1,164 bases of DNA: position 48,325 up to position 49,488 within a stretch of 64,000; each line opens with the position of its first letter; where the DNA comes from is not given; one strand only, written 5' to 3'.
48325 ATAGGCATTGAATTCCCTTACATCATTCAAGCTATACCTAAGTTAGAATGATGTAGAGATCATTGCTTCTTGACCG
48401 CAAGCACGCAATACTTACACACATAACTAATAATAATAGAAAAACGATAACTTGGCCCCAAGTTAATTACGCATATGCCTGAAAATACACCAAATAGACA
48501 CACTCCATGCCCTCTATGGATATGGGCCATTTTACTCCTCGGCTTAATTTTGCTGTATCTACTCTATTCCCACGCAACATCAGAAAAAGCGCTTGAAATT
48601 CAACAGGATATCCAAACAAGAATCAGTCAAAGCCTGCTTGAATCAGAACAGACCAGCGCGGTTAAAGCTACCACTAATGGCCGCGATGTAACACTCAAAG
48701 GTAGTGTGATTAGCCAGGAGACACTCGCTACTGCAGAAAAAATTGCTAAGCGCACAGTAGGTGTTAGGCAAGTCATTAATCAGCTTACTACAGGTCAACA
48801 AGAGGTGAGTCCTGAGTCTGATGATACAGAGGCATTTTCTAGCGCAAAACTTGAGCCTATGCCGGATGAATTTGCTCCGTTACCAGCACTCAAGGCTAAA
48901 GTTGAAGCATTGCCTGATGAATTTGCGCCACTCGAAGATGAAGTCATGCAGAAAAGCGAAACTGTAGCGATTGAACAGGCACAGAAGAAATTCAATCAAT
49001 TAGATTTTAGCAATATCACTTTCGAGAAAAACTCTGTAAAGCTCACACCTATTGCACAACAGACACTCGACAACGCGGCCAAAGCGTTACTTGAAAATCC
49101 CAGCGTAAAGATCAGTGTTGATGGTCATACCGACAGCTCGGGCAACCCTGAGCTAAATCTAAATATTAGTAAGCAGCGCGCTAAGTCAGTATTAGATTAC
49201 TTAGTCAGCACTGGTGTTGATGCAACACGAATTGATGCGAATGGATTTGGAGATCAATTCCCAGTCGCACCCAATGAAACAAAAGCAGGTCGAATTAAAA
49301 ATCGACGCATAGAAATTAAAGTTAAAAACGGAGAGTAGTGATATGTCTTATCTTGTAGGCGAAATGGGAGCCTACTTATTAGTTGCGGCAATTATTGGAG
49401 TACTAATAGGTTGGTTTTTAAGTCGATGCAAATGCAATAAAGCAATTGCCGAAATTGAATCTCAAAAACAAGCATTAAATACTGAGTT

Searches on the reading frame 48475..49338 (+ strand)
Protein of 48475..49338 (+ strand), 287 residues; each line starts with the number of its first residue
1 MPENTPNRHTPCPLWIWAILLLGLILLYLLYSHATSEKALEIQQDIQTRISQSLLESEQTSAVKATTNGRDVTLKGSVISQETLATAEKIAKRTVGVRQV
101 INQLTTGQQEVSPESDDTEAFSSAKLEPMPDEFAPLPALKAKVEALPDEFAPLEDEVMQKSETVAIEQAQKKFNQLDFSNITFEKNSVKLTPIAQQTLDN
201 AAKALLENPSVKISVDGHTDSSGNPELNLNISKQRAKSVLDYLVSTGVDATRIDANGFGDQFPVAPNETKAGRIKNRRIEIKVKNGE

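Call 73: search_protein_families(library=pfam, proteins=[window:48475-49338:+], max_evalue=0.001)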
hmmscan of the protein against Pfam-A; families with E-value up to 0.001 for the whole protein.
window:48475-49338:+ (287 aa): 3 families
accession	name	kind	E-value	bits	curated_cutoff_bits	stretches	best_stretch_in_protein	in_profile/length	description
PF00691.25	OmpA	-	3.9e-21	75.7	27.2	1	182-277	1-98/98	OmpA family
PF04972.22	BON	-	1.7e-10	41.5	27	1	44-106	3-67/69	BON domain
PF05359.17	DUF748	-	4.9e-06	25.3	50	1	177-222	877-922/1037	Domain of Unknown Function (DUF748)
